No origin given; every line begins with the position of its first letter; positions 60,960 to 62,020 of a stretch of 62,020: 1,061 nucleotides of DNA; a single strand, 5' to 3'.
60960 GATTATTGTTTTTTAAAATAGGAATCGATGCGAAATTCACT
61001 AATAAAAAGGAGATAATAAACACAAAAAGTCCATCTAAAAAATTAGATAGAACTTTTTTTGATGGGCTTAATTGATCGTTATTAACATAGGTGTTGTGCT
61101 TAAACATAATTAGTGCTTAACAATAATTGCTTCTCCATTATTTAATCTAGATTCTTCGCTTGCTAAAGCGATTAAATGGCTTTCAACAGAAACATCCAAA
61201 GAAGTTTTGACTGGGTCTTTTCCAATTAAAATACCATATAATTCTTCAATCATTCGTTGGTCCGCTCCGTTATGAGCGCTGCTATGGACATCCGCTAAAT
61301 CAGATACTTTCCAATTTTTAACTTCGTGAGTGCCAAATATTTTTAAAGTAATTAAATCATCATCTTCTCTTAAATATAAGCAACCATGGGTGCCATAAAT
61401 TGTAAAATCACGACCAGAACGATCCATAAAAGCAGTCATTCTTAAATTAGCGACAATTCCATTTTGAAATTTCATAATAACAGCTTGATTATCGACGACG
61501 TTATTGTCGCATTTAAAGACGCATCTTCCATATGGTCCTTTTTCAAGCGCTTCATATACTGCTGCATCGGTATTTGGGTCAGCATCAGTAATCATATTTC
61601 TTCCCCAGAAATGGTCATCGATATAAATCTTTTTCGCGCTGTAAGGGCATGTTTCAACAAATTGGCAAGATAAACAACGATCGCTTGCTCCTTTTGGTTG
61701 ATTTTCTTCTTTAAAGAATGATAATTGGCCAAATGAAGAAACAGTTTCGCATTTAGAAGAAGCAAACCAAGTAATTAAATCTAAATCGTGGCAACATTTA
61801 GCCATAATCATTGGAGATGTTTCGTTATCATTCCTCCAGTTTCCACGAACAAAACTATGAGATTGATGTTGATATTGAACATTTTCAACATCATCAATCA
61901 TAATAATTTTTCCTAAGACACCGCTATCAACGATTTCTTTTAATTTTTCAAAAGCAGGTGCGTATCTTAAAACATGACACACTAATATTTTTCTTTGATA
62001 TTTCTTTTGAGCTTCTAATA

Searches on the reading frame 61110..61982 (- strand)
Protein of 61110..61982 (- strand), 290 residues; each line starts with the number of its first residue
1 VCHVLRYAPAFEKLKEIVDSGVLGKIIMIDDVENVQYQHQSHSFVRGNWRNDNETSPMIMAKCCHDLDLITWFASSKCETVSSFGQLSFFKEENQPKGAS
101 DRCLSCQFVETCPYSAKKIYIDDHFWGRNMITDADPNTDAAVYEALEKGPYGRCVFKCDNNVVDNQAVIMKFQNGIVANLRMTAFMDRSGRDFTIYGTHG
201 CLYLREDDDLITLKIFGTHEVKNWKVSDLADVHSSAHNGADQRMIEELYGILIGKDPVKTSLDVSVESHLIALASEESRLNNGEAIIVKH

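Call 101: search_protein_families(library=pfam, proteins=[window:61110-61982:-], max_evalue=0.001)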
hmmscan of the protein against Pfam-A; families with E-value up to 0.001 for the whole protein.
window:61110-61982:- (290 aa): 2 families
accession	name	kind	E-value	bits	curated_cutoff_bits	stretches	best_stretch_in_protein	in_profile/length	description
PF22725.1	GFO_IDH_MocA_C3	-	3.5e-16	59.8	27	2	11-91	1-77/124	GFO/IDH/MocA C-terminal domain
PF02894.22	GFO_IDH_MocA_C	-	2.5e-12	47.5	22.9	1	15-203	1-128/218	Oxidoreductase family, C-terminal alpha/beta domain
